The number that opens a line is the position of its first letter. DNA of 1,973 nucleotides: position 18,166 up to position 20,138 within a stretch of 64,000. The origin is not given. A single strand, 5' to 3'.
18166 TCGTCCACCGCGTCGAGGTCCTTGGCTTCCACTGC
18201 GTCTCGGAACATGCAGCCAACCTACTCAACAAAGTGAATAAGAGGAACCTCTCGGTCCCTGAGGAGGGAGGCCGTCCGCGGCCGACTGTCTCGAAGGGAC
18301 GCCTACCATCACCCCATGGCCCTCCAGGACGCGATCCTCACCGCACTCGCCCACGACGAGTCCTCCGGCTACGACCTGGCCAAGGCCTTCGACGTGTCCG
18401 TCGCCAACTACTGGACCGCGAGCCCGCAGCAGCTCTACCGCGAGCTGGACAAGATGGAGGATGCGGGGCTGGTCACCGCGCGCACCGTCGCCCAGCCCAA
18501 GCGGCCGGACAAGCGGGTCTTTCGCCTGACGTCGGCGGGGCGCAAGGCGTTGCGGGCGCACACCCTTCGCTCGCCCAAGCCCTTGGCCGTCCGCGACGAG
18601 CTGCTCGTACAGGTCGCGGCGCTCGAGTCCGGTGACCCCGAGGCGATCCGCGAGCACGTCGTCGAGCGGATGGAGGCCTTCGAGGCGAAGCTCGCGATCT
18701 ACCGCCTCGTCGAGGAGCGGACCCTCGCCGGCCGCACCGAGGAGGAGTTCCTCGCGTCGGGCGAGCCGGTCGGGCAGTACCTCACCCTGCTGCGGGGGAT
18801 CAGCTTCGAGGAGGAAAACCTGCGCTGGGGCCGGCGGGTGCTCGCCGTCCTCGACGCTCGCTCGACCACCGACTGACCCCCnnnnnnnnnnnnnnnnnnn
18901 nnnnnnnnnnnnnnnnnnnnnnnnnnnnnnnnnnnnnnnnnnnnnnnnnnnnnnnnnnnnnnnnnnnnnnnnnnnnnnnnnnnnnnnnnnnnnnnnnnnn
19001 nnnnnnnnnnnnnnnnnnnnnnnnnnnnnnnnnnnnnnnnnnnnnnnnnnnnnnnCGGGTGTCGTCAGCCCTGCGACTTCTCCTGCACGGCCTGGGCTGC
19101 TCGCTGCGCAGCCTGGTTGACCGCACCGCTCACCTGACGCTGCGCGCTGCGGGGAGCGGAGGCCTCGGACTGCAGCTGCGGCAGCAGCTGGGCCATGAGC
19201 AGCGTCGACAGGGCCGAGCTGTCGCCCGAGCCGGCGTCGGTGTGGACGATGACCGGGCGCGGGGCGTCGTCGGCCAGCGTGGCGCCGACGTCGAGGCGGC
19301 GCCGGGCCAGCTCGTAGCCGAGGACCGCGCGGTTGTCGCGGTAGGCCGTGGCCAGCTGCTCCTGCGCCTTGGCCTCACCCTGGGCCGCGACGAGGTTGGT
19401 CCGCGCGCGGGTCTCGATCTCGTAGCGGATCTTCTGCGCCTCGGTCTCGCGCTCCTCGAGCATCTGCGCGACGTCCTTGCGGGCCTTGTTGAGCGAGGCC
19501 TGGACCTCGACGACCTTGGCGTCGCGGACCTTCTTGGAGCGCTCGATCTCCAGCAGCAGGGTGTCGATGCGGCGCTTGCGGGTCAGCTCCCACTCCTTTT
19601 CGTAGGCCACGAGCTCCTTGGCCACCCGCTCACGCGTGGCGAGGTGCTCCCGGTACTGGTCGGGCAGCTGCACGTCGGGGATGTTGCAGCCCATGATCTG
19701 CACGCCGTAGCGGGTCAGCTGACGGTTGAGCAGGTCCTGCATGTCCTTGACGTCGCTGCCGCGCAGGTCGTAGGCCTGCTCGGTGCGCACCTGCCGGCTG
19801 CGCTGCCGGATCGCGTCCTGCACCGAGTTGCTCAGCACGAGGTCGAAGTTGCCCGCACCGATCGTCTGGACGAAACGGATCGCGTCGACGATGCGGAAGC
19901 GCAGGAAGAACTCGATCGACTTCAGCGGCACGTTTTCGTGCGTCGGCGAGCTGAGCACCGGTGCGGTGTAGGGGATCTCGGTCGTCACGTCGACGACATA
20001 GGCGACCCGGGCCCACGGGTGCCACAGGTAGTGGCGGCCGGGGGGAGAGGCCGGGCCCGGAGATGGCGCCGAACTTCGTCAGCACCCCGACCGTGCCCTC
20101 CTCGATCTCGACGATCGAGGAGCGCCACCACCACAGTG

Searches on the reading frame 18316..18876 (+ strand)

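Call 12: search_protein_families(library=pfam, proteins=[window:18316-18876:+])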
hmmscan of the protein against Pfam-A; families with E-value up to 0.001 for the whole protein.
window:18316-18876:+ (186 aa): 2 families
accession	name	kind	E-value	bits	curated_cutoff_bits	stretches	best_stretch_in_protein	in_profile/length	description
PF10400.15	Vir_act_alpha_C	-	6.7e-22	78.4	22.4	1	92-180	1-78/78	Virulence activator alpha C-term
PF03551.20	PadR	-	4.9e-15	55.7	27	1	7-80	1-74/75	Transcriptional regulator PadR-like family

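Call 78: search_protein_families(library=padloc, proteins=[window:18316-18876:+], max_evalue=0.01)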
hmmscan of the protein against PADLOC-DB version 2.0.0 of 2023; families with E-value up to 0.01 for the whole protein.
window:18316-18876:+ (186 aa): 0 families

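Call 79: search_protein_families(library=ncbifam, proteins=[window:18316-18876:+], max_evalue=0.001)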
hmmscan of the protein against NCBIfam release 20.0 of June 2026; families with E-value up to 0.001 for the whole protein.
window:18316-18876:+ (186 aa): 3 families
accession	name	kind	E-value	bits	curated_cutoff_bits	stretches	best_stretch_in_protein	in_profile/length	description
TIGR03433.1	padR_acidobact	paralog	2.4e-09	37.2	101.8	1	7-83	9-85/101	PadR family transcriptional regulator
NF053635.1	TransRegRv3488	equivalog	3.7e-06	27.1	140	1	33-82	36-84/98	Rv3488 family transcriptional regulator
TIGR02702.1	SufR_cyano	equivalog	6.8e-05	22.6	178.8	1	25-148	17-143/208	iron-sulfur cluster biosynthesis transcriptional regulator SufR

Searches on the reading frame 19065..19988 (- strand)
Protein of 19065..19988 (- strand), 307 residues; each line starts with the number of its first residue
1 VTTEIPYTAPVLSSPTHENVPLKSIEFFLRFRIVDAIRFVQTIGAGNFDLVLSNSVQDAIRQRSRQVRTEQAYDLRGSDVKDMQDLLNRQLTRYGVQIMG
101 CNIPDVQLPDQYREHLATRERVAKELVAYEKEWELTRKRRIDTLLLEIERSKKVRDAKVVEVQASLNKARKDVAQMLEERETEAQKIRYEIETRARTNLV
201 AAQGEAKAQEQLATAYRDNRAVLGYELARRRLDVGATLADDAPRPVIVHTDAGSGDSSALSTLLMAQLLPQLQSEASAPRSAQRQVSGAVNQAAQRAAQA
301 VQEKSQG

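Call 12: search_protein_families(library=pfam, proteins=[window:19065-19988:-])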
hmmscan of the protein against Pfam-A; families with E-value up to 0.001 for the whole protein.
window:19065-19988:- (307 aa): 1 family
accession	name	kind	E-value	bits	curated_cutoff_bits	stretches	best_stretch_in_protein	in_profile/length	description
PF01145.31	Band_7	-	2.2e-14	54.3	23.6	1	4-126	42-165/176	SPFH domain / Band 7 family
